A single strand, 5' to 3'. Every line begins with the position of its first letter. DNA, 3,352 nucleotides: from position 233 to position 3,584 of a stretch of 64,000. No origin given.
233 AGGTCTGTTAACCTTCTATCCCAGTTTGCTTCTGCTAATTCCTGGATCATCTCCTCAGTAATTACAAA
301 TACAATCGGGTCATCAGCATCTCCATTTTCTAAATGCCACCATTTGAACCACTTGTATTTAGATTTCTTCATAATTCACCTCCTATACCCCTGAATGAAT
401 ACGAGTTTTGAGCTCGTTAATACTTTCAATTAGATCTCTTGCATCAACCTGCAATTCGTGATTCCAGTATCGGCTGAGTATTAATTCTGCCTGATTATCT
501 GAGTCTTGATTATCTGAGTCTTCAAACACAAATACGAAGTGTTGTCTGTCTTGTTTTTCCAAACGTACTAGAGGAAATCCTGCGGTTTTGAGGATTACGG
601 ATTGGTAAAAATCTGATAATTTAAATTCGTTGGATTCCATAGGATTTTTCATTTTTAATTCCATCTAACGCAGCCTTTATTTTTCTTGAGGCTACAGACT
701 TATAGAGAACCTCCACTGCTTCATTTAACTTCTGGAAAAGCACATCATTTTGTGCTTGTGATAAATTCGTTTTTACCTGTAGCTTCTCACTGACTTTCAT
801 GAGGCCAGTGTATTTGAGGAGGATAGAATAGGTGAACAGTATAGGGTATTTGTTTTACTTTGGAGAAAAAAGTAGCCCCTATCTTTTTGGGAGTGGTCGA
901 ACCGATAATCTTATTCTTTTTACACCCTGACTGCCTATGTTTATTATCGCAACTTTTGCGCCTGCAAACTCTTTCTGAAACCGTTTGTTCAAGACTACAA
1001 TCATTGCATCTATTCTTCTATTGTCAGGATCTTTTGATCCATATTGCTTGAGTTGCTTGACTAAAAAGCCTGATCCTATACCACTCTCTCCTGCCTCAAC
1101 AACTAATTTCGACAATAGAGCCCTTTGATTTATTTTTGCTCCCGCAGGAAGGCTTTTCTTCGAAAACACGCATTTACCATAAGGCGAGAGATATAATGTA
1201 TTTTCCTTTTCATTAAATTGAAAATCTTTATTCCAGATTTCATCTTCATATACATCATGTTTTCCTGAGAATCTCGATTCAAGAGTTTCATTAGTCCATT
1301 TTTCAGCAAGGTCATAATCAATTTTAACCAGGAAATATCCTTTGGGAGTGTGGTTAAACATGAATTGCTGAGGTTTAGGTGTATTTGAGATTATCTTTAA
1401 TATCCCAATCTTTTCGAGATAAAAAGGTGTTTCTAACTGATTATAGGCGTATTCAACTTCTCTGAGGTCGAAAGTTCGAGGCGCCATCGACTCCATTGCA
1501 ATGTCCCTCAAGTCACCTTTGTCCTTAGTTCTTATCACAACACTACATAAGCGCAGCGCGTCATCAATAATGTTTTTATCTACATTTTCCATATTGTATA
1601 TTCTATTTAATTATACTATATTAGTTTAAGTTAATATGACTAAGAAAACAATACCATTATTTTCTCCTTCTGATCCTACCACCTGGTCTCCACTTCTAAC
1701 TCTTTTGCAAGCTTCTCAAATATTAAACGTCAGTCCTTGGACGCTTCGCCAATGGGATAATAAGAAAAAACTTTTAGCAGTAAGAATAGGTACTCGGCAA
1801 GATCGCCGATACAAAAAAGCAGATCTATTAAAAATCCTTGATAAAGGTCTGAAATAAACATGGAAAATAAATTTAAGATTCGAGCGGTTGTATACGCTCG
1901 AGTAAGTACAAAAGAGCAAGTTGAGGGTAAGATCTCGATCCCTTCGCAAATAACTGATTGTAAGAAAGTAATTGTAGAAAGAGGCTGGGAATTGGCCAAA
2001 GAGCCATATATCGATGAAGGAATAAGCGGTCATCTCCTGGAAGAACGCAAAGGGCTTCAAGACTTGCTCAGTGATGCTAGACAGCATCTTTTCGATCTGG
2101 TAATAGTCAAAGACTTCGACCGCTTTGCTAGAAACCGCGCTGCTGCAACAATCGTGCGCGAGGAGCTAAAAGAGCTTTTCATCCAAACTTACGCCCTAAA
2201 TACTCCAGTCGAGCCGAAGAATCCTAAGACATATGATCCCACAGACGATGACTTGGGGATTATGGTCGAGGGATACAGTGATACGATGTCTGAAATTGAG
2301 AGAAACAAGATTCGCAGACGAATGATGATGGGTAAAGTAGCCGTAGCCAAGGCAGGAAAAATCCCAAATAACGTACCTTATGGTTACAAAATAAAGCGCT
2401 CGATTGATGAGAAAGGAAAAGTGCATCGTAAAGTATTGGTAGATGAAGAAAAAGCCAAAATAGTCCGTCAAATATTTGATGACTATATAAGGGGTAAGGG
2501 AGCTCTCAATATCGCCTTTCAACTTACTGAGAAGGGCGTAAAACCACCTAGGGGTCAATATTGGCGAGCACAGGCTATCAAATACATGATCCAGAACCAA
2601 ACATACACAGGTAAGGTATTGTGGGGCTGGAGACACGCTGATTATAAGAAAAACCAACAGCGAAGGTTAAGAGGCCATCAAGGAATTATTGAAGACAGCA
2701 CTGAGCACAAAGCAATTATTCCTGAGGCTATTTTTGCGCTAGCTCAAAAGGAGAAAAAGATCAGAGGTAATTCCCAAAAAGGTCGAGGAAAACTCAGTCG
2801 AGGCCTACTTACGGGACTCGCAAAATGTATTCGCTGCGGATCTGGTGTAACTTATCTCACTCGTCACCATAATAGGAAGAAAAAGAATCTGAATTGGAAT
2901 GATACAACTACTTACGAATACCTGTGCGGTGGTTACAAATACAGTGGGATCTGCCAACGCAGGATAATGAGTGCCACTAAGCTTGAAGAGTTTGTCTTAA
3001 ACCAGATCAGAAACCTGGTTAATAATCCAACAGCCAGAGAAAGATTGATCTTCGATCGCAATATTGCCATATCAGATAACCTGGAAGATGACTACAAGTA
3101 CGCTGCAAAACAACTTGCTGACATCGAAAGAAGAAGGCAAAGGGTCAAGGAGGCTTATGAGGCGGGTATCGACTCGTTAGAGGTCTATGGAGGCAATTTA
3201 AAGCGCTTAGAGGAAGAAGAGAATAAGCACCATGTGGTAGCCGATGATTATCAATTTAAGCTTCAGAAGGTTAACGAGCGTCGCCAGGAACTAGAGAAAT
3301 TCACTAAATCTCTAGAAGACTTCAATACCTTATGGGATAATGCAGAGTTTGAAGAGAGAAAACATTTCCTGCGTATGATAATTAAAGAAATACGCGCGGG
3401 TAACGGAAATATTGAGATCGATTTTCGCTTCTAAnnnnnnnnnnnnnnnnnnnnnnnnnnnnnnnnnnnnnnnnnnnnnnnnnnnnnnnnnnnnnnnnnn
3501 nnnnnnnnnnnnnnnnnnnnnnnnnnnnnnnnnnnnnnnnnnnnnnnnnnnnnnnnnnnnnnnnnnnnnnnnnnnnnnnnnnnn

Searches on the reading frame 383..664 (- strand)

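Call 66: search_protein_families(library=pfam, proteins=[window:383-664:-], max_evalue=0.01)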
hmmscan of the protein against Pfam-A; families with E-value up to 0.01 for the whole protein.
window:383-664:- (93 aa): 1 family
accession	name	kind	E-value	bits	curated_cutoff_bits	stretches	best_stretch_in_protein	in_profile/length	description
PF18903.5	DUF5659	-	2.4e-07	30.9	23.6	1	12-89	2-73/75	Domain of unknown function (DUF5659)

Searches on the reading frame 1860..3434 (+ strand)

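Call 66: search_protein_families(library=pfam, proteins=[window:1860-3434:+], max_evalue=0.01)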
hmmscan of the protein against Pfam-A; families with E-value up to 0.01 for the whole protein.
window:1860-3434:+ (524 aa): 4 families
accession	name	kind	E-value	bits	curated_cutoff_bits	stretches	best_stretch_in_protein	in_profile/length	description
PF00239.26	Resolvase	-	6.4e-26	91.6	23.3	1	9-167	1-144/145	Resolvase, N terminal domain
PF07508.19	Recombinase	-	4.3e-19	69.1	21.1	1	196-300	1-100/102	Recombinase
PF13408.12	Zn_ribbon_recom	-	7.5e-10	39.5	25.3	1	316-384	1-58/58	Recombinase zinc beta ribbon domain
PF16631.10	TUTF7_u4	-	0.0084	17.2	25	0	259-316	15-74/88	Unstructured region 4 on terminal uridylyltransferase 7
